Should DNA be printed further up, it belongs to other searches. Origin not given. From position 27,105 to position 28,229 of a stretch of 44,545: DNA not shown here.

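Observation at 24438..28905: Uncharacterised metabolic cluster: ThDP-dependent enzyme translationally coupled to two citrate-synthase-fold proteins, divergent from an enoyl-CoA hydratase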

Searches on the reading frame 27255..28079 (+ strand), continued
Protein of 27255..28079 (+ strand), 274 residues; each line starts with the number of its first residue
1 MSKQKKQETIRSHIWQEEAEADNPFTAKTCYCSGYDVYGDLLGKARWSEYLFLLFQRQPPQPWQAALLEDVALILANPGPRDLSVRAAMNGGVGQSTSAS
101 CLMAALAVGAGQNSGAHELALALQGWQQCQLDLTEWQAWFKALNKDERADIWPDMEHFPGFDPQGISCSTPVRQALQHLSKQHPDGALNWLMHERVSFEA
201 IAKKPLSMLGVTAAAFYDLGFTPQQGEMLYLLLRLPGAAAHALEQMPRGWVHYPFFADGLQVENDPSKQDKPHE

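Call 79: search_protein_families(library=pfam, proteins=[L045:13929-14984:+, L061:11631-12620:+, L065:8932-9990:+, L084:9219-9974:+, L083:3014-3763:+, L006:9231-9767:+, L024:9342-9893:+, L004:12024-12743:+, L027:4341-5369:+], max_evalue=0.001)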
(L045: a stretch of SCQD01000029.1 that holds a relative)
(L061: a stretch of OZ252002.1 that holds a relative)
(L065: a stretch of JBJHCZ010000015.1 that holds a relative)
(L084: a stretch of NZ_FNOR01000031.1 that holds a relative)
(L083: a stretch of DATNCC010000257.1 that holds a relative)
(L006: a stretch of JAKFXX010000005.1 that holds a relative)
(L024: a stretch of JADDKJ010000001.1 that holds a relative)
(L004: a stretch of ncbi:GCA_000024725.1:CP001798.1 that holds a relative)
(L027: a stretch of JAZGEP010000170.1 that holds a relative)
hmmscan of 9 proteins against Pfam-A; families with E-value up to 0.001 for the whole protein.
L045:13929-14984:+ (351 aa): 3 families
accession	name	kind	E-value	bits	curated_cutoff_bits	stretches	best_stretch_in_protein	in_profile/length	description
PF00891.24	Methyltransf_2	-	3.1e-32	112.1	22.3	1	128-331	3-209/210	O-methyltransferase domain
PF08100.18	Dimerisation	-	5.3e-09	36.2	25.6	1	21-102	5-91/93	O-methyltransferase dimerisation domain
PF13649.12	Methyltransf_25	-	0.00011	23.3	27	1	188-282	2-97/97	Methyltransferase domain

L061:11631-12620:+ (329 aa): 2 families
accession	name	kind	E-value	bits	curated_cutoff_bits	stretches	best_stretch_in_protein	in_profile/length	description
PF00891.24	Methyltransf_2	-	1.5e-26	93.5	22.3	1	122-310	22-209/210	O-methyltransferase domain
PF08100.18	Dimerisation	-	2.1e-05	24.7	25.6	1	5-83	7-91/93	O-methyltransferase dimerisation domain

L065:8932-9990:+ (352 aa): 8 families
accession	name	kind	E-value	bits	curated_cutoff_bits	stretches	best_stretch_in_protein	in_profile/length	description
PF00891.24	Methyltransf_2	-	1.2e-30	106.9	22.3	1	146-333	25-210/210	O-methyltransferase domain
PF08100.18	Dimerisation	-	2.3e-09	37.4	25.6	1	23-99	9-91/93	O-methyltransferase dimerisation domain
PF08242.18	Methyltransf_12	-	1.2e-07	32.8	30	1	188-285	1-98/98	Methyltransferase domain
PF13489.12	Methyltransf_23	-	6.4e-06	26.4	27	1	185-335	24-162/164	Methyltransferase domain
PF13649.12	Methyltransf_25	-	1.5e-05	26.1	27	1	188-283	2-97/97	Methyltransferase domain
PF05175.20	MTS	-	5.5e-05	23.3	23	1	185-286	33-137/170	Methyltransferase small domain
PF25213.1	HVO_A0261_N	-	0.0003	21.1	35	1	40-93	12-65/86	HVO_A0261 N-terminal domain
PF10294.15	Methyltransf_16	-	0.00034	20.9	21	1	185-264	48-134/174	Lysine methyltransferase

L084:9219-9974:+ (251 aa): 4 families
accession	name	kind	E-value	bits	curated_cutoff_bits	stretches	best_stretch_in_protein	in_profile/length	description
PF13561.12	adh_short_C2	-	2e-61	208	27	1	18-249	6-236/236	Enoyl-(Acyl carrier protein) reductase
PF00106.31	adh_short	-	1.9e-46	158.5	26.6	1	9-191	1-188/195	short chain dehydrogenase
PF08659.16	KR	-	4.6e-11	43.4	22.6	1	10-165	2-162/180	KR domain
PF23441.1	SDR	-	1.2e-10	41.7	27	1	4-251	3-258/258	SDR-like rossmann domain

L083:3014-3763:+ (249 aa): 4 families
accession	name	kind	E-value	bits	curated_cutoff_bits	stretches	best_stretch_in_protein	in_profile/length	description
PF13561.12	adh_short_C2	-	3.5e-61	207.2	27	1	15-247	5-236/236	Enoyl-(Acyl carrier protein) reductase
PF00106.31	adh_short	-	3.3e-45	154.4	26.6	1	7-190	1-189/195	short chain dehydrogenase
PF08659.16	KR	-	8.6e-12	45.8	22.6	1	10-163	4-162/180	KR domain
PF23441.1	SDR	-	1.7e-09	37.9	27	1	4-248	5-257/258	SDR-like rossmann domain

L006:9231-9767:+ (178 aa): 1 family
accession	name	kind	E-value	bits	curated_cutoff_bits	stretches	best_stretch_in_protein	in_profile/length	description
PF01797.21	Y1_Tnp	-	0.00064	20.3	23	0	14-131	8-119/121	Transposase IS200 like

L024:9342-9893:+ (183 aa): 1 family
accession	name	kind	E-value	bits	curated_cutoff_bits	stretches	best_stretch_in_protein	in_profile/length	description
PF01797.21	Y1_Tnp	-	3.3e-07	30.9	23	1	13-135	6-119/121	Transposase IS200 like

L004:12024-12743:+ (239 aa): 7 families
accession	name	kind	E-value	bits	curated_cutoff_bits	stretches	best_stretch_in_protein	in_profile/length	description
PF13561.12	adh_short_C2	-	7e-51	173.5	27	1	11-238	5-236/236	Enoyl-(Acyl carrier protein) reductase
PF00106.31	adh_short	-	4.9e-49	166.9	26.6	1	3-183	1-189/195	short chain dehydrogenase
PF08659.16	KR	-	1.6e-10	41.6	22.6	1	4-156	2-162/180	KR domain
PF23441.1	SDR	-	7.5e-10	39.1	27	1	3-237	8-255/258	SDR-like rossmann domain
PF01370.27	Epimerase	-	2.7e-06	27.4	20.9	1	5-110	1-98/240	NAD dependent epimerase/dehydratase family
PF13460.12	NAD_binding_10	-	4.2e-05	23.9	27.2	1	9-178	1-148/184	NAD(P)H-binding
PF03807.23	F420_oxidored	-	0.00043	21.3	21.6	1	5-65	3-66/94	NADP oxidoreductase coenzyme F420-dependent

L027:4341-5369:+ (342 aa): 2 families
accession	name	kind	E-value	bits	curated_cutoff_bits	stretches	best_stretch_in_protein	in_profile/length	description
PF00891.24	Methyltransf_2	-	4.2e-33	114.9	22.3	1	119-322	3-209/210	O-methyltransferase domain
PF08100.18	Dimerisation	-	1.2e-09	38.3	25.6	1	12-93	4-91/93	O-methyltransferase dimerisation domain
